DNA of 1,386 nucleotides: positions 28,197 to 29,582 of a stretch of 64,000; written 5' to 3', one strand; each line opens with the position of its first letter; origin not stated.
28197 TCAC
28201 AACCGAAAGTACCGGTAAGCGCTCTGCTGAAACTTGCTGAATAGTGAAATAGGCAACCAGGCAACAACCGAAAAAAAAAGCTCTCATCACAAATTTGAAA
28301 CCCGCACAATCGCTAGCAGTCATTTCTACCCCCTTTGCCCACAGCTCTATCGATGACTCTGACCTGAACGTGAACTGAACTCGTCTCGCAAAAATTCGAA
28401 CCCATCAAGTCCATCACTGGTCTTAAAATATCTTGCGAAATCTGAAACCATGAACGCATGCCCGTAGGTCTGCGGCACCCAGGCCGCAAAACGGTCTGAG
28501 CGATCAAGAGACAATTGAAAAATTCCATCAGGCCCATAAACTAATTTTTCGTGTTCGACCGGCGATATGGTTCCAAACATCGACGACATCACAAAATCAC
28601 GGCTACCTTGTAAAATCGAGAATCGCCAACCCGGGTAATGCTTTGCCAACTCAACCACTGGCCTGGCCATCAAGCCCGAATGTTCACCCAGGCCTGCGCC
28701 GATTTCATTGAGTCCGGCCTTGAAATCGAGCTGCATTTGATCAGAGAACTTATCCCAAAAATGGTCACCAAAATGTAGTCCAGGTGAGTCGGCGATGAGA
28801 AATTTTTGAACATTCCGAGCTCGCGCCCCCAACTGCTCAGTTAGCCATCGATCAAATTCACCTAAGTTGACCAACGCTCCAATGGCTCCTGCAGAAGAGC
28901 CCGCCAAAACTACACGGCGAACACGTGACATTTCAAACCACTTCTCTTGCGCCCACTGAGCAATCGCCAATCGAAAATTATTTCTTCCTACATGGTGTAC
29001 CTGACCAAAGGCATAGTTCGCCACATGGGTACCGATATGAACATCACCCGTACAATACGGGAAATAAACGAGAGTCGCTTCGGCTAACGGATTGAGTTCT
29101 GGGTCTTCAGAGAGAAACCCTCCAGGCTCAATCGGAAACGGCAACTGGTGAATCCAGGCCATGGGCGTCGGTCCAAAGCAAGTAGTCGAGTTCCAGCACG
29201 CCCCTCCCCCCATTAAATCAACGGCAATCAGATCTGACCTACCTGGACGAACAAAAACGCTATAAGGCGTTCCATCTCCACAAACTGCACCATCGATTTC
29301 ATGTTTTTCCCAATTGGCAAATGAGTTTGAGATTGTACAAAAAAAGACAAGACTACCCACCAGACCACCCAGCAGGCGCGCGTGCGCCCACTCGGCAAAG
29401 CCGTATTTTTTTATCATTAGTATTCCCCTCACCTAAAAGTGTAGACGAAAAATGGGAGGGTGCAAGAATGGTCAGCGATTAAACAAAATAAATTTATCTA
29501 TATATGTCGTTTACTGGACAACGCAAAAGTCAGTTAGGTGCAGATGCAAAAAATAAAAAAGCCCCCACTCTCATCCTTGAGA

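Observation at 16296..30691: One co-directional 14-kb block combines two carbohydrate esterases with a complete bidirectional [NiFe]-hydrogenase and its maturation set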

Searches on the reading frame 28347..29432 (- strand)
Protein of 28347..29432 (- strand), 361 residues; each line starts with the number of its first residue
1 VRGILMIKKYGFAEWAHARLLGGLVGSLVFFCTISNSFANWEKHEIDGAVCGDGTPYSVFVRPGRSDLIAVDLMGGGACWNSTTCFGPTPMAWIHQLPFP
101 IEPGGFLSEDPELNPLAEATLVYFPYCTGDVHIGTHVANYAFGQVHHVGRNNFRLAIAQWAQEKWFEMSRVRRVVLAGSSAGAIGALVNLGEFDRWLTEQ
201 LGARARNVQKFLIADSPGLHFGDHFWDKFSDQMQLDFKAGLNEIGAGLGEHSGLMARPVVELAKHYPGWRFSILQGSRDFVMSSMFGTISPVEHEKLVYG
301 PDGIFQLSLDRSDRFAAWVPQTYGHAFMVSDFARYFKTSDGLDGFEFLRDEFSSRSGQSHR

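Call 3: search_protein_families(library=pfam, proteins=[window:28347-29432:-])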
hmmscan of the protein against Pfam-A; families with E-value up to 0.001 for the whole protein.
window:28347-29432:- (361 aa): 1 family
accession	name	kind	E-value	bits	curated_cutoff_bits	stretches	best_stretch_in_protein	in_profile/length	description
PF03283.19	PAE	-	1.2e-14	54.7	26.6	1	44-200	17-176/355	Pectinacetylesterase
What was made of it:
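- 28347..29417 (-): Secreted PAE-family (CE13/Notum-type) alpha/beta serine esterase, 356 aa. PF03283 at 54.7 bits (call 3).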

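Call 5: search_protein_families(library=ncbifam, proteins=[window:28347-29432:-], max_evalue=0.01)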
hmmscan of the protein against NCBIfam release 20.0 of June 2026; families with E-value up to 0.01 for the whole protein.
window:28347-29432:- (361 aa): 1 family
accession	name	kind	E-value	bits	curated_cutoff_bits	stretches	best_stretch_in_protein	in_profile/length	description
TIGR03176.1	AllC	equivalog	0.0081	14.9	597.75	0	145-227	52-133/406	allantoate deiminase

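Call 18: find_homologous_proteins(query=window:28347-29417:-)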
Query window:28347-29417:- (356 aa): 1414 proteins with E <= 0.001 among 5611 candidates; the best 120 are listed.
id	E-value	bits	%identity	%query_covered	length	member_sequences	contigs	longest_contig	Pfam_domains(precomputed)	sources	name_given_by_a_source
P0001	6.1e-184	629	100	76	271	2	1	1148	PF03283.20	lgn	-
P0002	1.7e-95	338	45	93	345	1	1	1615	PF03283.20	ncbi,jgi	jgi:hypothetical protein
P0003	3.4e-92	327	46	93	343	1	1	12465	PF03283.20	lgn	-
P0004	4.2e-92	327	44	96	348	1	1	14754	PF03283.20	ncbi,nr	ncbi:MAG: hypothetical protein HY074_09425 [Deltaproteobacteria bacterium]|nr:hypothetical protein [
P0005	3.4e-89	317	44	89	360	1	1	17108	PF03283.20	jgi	jgi:hypothetical protein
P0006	4.6e-89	317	46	90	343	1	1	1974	PF03283.20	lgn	-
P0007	6.6e-88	313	46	90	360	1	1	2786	PF03283.20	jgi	jgi:hypothetical protein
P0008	1.0e-87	313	47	86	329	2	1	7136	PF03283.20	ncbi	ncbi:MAG: pectin acetylesterase-family hydrolase [Bdellovibrionota bacterium]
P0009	5.1e-87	310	47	88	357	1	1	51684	PF03283.20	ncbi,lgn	ncbi:pectin acetylesterase-family hydrolase [Bdellovibrionota bacterium FG-1]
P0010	5.8e-87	310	45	87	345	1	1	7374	PF03283.20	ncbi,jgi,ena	jgi:hypothetical protein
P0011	1.4e-86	309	44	91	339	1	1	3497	PF03283.20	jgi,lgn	jgi:hypothetical protein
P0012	3.7e-86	308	44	94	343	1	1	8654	PF03283.20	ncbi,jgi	-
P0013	3.8e-86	307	42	96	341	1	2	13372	PF03283.20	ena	-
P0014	3.8e-86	307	46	90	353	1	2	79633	PF03283.20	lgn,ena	-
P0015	5.6e-86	307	49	81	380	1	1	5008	PF03283.20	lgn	-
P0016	1.1e-84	303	45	87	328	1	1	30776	PF03283.20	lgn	-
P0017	5.9e-84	300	44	92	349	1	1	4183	PF03283.20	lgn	-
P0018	8.0e-84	300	45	91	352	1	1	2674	PF03283.20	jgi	jgi:hypothetical protein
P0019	1.1e-83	299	43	94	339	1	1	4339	PF03283.20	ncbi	-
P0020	1.8e-83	299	44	90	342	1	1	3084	PF03283.20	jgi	jgi:hypothetical protein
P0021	4.4e-83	297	45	92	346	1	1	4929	PF03283.20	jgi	jgi:hypothetical protein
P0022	4.0e-82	294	42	90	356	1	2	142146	PF03283.20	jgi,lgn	jgi:hypothetical protein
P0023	5.6e-78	281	41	88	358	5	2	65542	PF03283.20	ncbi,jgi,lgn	jgi:hypothetical protein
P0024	8.2e-78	280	39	99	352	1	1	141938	PF03283.20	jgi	-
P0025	1.7e-77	279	41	90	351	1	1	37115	PF03283.20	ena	-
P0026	2.4e-77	279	44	84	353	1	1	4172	PF03283.20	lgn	-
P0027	3.1e-77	278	39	96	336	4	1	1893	PF03283.20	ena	-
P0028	3.6e-77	278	43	87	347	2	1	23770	PF03283.20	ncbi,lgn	ncbi:pectin acetylesterase-family hydrolase [Bdellovibrionota bacterium FG-2]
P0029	5.8e-76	274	42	91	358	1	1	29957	PF03283.20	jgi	jgi:hypothetical protein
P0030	1.7e-75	272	37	98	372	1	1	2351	PF03283.20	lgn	-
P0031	2.2e-74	269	42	85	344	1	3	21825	PF03283.20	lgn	-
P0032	1.6e-73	266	41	90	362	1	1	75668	PF03283.20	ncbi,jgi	jgi:hypothetical protein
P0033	2.7e-73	265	39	90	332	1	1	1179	PF03283.20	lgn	-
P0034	3.8e-73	265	40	90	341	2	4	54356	PF03283.20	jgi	jgi:hypothetical protein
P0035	4.6e-73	264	40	90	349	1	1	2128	PF03283.20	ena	-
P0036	8.4e-73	264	42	81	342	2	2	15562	PF03283.20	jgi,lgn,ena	-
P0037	2.1e-72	262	39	87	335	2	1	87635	PF03283.20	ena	-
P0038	3.3e-72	262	40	90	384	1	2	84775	PF03283.20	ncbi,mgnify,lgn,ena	mgnify:CR=1 FL=1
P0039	1.2e-71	260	41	88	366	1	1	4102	PF03283.20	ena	-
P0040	1.8e-71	259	39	92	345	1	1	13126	PF03283.20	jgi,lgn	jgi:hypothetical protein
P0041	1.8e-71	259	41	88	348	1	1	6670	PF03283.20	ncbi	-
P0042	2.0e-71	259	38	89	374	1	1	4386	PF03283.20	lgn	-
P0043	1.8e-70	256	38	92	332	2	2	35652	PF03283.20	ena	-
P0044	2.0e-70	256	38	90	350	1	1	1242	PF03283.20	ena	-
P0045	2.1e-70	256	37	90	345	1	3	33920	PF03283.20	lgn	-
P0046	4.6e-70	255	40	90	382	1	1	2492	PF03283.20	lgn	-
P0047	6.4e-70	254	40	90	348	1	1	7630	PF03283.20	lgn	-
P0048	7.6e-70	254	39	95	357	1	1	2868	PF03283.20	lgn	-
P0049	8.4e-70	254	43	82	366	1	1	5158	PF03283.20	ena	-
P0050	1.1e-69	253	36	97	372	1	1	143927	PF03283.20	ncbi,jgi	jgi:hypothetical protein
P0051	1.2e-69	253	40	85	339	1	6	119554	PF03283.20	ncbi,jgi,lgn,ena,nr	ncbi:MAG: hypothetical protein HOE90_16595 [Bacteriovoracaceae bacterium]|jgi:hypothetical protein|n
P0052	1.7e-69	253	42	83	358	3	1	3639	PF03283.20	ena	-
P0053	3.0e-69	252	38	89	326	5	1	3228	PF03283.20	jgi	jgi:hypothetical protein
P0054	3.2e-69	252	38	89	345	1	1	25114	PF03283.20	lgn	-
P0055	4.9e-69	251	37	95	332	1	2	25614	PF03283.20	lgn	-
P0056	7.6e-69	251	38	90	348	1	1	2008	PF03283.20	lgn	-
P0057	8.5e-69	250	40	90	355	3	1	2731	PF03283.20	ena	-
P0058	1.2e-68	250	37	94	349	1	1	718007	PF03283.20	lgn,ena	-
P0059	1.3e-68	250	38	93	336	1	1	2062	PF03283.20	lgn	-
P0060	1.8e-68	249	37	94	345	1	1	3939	PF03283.20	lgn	-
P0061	2.0e-68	249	37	95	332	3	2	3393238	PF03283.20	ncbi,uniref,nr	ncbi:hypothetical protein BIY24_09035 [Halobacteriovorax marinus]|uniref:pectin acetylesterase-famil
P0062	2.3e-68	249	39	90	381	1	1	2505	PF03283.20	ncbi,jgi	jgi:hypothetical protein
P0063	2.5e-68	249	41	85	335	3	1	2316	PF03283.20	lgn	-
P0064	2.8e-68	249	37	92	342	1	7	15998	PF03283.20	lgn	-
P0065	2.0e-67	246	37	95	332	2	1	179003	PF03283.20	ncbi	-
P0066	2.4e-67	246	37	90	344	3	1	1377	PF03283.20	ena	-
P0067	2.9e-67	245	38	90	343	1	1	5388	PF03283.20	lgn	-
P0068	3.2e-67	245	36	90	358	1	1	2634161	PF03283.20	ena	-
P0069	4.0e-67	245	41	87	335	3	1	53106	PF03283.20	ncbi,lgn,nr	ncbi:MAG: hypothetical protein EP319_10945 [Deltaproteobacteria bacterium]|nr:MAG: hypothetical prot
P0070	4.0e-67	245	37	92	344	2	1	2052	PF03283.20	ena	-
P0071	4.3e-67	245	38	93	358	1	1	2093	PF03283.20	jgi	jgi:Pectinacetylesterase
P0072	4.8e-67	245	38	91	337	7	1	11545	PF03283.20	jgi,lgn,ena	-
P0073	5.1e-67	245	38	92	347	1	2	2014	PF03283.20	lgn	-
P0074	7.1e-67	244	40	87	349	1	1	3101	PF03283.20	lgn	-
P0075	8.5e-67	244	40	87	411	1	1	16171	PF03283.20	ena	-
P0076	2.1e-66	242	36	93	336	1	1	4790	PF03283.20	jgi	-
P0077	3.2e-66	242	41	89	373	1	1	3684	PF03283.20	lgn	-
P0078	4.5e-66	241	40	87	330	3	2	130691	PF03283.20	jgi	-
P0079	4.6e-66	241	37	92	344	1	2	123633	PF03283.20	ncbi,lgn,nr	ncbi:MAG: hypothetical protein HYV97_09645 [Bdellovibrio sp.]|nr:hypothetical protein [Bdellovibrio 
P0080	4.6e-66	241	38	87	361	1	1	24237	PF03283.20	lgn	-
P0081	5.3e-66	241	38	89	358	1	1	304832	PF03283.20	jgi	jgi:hypothetical protein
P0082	5.3e-66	241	37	90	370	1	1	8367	PF03283.20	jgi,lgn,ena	-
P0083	9.4e-66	240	38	90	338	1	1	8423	PF03283.20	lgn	-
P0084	1.1e-65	240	38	86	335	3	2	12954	PF03283.20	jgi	-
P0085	1.5e-65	240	40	90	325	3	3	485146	PF03283.20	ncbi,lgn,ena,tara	tara:strand:- start:383119 stop:384096 length:978 start_codon:yes stop_codon:yes gene_type:complete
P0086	3.1e-65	239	36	94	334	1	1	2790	PF03283.20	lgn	-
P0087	3.5e-65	238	41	86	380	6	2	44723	PF03283.20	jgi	jgi:hypothetical protein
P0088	3.7e-65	238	41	81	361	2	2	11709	PF03283.20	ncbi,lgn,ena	-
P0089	4.1e-65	238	36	92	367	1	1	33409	PF03283.20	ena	-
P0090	9.3e-65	237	36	92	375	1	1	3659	PF03283.20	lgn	-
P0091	9.7e-65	237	36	94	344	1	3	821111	PF03283.20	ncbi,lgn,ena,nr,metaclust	ncbi:MAG: hypothetical protein A2X86_03390 [Bdellovibrionales bacterium GWA2_49_15]|nr:MAG: hypothet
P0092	1.3e-64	237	41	83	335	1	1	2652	PF03283.20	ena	-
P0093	1.4e-64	237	38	91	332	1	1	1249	PF03283.20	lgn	-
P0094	1.5e-64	236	34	100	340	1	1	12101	PF03283.20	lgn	-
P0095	1.7e-64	236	39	81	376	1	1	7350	PF03283.20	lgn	-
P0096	3.1e-64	235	37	94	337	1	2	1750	PF03283.20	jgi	jgi:hypothetical protein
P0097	3.2e-64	235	39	86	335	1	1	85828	PF03283.20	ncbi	-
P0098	3.3e-64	235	35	96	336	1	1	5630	PF03283.20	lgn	-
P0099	3.7e-64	235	36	92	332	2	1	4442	PF03283.20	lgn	-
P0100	3.8e-64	235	36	90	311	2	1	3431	PF03283.20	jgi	jgi:hypothetical protein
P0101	4.5e-64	235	36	94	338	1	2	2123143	PF03283.20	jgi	jgi:hypothetical protein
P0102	5.9e-64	234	38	90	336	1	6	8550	PF03283.20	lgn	-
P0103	6.3e-64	234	39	86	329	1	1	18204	PF03283.20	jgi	-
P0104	7.8e-64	234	36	90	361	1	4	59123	PF03283.20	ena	-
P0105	1.3e-63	233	40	87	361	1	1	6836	PF03283.20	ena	-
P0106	1.8e-63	233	35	90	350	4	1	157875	PF03283.20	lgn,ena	-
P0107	2.3e-63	233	42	71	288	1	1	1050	PF03283.20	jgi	jgi:hypothetical protein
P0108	4.4e-63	232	34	94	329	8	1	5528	PF03283.20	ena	-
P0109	4.5e-63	232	36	90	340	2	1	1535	PF03283.20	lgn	-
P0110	5.4e-63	231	36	90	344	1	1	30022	PF03283.20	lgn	-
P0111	6.5e-63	231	35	87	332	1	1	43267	PF03283.20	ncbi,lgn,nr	ncbi:MAG: pectin acetylesterase-family hydrolase [Bacteriovorax sp.]|nr:pectin acetylesterase-family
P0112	9.1e-63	231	40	85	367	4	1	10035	PF03283.20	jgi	jgi:hypothetical protein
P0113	9.2e-63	231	37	92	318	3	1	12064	PF03283.20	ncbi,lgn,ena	-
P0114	1.0e-62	230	39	85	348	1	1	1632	PF03283.20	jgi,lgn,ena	-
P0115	1.1e-62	230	38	90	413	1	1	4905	PF03283.20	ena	-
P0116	1.2e-62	230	42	86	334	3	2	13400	PF03283.20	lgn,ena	-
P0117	1.6e-62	230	40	81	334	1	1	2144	PF03283.20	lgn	-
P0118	1.6e-62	230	36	92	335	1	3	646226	PF03283.20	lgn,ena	-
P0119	1.7e-62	230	34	91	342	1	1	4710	PF03283.20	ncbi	-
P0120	1.7e-62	230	36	92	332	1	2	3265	PF03283.20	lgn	-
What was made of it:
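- Closest known: Pectin acetylesterase / Notum family. Different: It belongs to a bacterial clade concentrated in Bdellovibrionota with no characterised member (call 18).
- PAE homologues are common across Bdellovibrionota, so that gene is phylum-typical (call 18).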

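Call 20: find_encoding_contigs(protein=P0009, flank=8000, max_places=2)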
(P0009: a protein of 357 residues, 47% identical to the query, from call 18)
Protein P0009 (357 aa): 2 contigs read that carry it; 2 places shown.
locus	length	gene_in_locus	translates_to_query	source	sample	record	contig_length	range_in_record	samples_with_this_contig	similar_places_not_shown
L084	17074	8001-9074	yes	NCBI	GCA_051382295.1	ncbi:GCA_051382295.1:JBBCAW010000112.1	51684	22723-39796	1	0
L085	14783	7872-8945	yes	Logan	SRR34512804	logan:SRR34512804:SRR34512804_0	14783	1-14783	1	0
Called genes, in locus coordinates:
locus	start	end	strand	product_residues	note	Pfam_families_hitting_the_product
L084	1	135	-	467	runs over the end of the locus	PF13609:Porin_4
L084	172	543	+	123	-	-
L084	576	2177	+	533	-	PF00015:MCPsignal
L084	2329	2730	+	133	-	-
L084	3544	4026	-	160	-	-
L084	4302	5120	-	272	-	-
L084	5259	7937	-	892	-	PF13510:Fer2_4, PF14697:Fer4_21 (weak), PF22117:Fer4_Nqo3, PF12838:Fer4_7, PF13187:Fer4_9 (weak), PF04879:Molybdop_Fe4S4, PF00384:Molybdopterin, PF01568:Molydop_binding, +3 more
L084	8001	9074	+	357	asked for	PF03283:PAE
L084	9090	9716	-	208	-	-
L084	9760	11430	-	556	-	PF03109:ABC1, PF27536:UbiB_helical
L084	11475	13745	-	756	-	PF08206:OB_RNB, PF18614:RNase_II_C_S1 (faint), PF17876:CSD2 (weak), PF00773:RNB, PF00575:S1 (weak)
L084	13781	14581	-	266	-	-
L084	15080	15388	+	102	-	-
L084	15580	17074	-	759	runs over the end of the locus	PF00390:malic, PF03949:Malic_M, PF01515:PTA_PTB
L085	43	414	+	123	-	-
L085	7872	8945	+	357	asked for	PF03283:PAE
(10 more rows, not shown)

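Call 21: find_encoding_contigs(protein=P0004, flank=8000, max_places=2)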
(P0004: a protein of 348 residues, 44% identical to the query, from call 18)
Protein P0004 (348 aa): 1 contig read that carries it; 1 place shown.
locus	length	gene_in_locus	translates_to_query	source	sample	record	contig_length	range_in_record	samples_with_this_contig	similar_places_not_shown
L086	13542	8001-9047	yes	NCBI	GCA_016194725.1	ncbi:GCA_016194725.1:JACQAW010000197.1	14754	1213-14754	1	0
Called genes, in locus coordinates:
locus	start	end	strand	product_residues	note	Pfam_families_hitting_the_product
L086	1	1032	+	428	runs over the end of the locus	-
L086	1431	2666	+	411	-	-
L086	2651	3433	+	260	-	PF13398:Peptidase_M50B (faint)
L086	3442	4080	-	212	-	-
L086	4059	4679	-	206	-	PF06725:3D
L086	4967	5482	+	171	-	-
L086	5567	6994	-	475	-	PF05547:Peptidase_M6 (weak)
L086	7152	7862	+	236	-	-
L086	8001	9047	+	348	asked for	PF03283:PAE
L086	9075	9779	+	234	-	-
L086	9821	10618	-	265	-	PF00561:Abhydrolase_1, PF12697:Abhydrolase_6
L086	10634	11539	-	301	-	PF00246:Peptidase_M14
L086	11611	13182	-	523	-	PF20154:LNT_N, PF00795:CN_hydrolase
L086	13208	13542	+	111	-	?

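Call 22: find_encoding_contigs(protein=P0028, flank=8000, max_places=2)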
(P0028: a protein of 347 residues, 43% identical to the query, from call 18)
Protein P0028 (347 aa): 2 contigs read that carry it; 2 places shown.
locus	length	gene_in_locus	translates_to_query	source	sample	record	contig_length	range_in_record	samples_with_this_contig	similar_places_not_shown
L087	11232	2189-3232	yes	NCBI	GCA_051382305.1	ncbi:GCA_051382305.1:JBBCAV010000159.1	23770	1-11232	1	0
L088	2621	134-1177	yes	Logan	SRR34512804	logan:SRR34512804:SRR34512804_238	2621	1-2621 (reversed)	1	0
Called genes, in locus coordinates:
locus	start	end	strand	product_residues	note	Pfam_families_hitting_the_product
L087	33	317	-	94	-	-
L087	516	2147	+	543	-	PF00082:Peptidase_S8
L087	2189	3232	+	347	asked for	PF03283:PAE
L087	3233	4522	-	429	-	PF13173:AAA_14, PF13635:DUF4143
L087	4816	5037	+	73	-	-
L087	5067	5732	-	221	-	PF05973:Gp49, PF13744:HTH_37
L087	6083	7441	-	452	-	-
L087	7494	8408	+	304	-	PF00892:EamA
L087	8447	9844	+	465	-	PF00202:Aminotran_3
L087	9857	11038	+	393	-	PF05343:Peptidase_M42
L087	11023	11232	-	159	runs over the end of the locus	-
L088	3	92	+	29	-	?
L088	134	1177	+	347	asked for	PF03283:PAE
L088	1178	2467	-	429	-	PF13173:AAA_14, PF13635:DUF4143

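Call 40: search_solved_structures(query=window:28347-29417:-, max_evalue=0.01, show_alignments=1)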
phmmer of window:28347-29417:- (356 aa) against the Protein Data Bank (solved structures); distinct sequences matched with E-value up to 0.01: 8.
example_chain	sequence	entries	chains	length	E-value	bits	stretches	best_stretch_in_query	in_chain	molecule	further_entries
4uza_A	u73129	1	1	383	2.5e-08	36.5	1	44-204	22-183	PROTEIN NOTUM HOMOLOG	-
7bo1_A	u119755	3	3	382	4.3e-08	35.7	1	44-204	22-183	Palmitoleoyl-protein carboxylesterase NOTUM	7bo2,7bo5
4uyu_A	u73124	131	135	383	4.4e-08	35.7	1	44-204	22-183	PROTEIN NOTUM HOMOLOG | NOTUM | Palmitoleoyl-protein carboxylesterase NOTUM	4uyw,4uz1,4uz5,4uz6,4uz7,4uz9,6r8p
4uyz_A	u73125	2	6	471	5.7e-08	35.3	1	44-204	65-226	PROTEIN NOTUM HOMOLOG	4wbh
4uzl_A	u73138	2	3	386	1.1e-07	34.3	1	44-204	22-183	PROTEIN NOTUM HOMOLOG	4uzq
6zyf_A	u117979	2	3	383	1.2e-07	34.3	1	44-204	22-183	Palmitoleoyl-protein carboxylesterase NOTUM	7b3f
4uzk_A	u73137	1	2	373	1.7e-05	27.2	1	44-193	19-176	NOTUM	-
4uzj_A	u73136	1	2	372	1.7e-05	27.1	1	44-193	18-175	NOTUM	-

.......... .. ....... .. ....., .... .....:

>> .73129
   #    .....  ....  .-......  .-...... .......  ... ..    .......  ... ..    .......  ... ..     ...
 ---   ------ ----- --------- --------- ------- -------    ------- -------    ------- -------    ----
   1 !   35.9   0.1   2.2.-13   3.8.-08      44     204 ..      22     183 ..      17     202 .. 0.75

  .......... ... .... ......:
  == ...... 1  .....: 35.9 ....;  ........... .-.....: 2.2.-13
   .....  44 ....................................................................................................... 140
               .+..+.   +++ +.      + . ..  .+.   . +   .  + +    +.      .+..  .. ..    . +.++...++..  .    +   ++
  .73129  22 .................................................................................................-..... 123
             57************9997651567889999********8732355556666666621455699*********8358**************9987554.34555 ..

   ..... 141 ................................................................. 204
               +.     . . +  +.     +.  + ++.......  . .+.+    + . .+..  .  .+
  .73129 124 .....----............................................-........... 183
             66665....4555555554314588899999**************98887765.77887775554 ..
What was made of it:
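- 28347..29417 (-): Notum is the only solved relative (call 40).
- On PAE / CE13 / Notum alpha/beta-hydrolases (PF03283): GSSAG (Ser175) aligns with Notum's nucleophile motif (call 40).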

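Call 56: find_encoding_contigs(protein=P0003, flank=6000, max_places=1)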
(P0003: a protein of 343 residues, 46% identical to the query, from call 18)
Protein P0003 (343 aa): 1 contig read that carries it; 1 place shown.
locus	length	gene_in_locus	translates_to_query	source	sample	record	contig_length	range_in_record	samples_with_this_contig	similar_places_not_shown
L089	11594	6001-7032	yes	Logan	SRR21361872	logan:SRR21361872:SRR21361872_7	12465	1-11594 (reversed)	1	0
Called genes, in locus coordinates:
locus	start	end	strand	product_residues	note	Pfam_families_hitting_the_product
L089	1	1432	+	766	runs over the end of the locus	?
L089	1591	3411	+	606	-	-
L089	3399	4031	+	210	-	-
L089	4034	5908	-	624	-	PF03169:OPT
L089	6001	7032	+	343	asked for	PF03283:PAE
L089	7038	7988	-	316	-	-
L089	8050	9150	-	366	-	PF05787:PhoX (weak)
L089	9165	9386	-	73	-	-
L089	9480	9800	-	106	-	PF01844:HNH, PF14279:HNH_5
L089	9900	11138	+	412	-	PF01590:GAF, PF13185:GAF_2, PF00512:HisKA, PF02518:HATPase_c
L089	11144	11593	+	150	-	?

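Call 57: find_encoding_contigs(protein=P0014, flank=6000, max_places=1)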
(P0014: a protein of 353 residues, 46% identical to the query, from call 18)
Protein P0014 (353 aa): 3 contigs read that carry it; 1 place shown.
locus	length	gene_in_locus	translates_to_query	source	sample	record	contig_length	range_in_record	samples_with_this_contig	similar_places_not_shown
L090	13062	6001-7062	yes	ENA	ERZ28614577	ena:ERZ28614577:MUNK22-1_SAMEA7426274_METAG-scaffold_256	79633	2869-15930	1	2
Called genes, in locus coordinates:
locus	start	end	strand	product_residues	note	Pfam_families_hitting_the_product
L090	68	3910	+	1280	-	PF00082:Peptidase_S8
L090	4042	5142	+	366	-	PF00892:EamA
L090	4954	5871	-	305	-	PF01207:Dus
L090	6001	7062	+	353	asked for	PF03283:PAE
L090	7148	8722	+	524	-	PF00112:Peptidase_C1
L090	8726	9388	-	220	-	PF01852:START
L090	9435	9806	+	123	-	PF00111:Fer2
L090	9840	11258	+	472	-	PF05761:5_nucleotid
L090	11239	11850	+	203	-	PF04773:FecR (weak)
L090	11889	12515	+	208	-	-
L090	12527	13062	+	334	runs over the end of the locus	PF00248:Aldo_ket_red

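Call 58: find_encoding_contigs(protein=P0005, flank=6000, max_places=1)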
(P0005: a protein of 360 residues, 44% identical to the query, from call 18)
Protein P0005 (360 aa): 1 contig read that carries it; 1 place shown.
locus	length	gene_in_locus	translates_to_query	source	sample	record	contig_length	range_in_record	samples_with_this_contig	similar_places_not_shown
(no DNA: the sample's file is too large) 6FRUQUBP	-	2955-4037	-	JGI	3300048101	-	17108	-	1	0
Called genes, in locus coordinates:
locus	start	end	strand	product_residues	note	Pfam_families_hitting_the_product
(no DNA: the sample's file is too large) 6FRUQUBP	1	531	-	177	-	?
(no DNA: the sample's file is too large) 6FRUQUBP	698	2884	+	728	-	PF00069:Pkinase, PF07714:PK_Tyr_Ser-Thr, PF08308:PEGA (faint)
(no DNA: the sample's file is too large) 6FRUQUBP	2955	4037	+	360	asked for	PF03283:PAE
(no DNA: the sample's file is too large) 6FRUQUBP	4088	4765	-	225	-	PF00072:Response_reg, PF00486:Trans_reg_C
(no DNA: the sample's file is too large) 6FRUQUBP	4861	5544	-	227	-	PF13487:HD_5, PF01966:HD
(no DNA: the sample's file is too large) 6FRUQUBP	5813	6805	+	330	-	-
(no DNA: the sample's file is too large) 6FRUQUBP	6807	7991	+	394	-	PF07228:SpoIIE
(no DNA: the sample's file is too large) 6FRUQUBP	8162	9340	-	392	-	PF01053:Cys_Met_Meta_PP, PF00155:Aminotran_1_2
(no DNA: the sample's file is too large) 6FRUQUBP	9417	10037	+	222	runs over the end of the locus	-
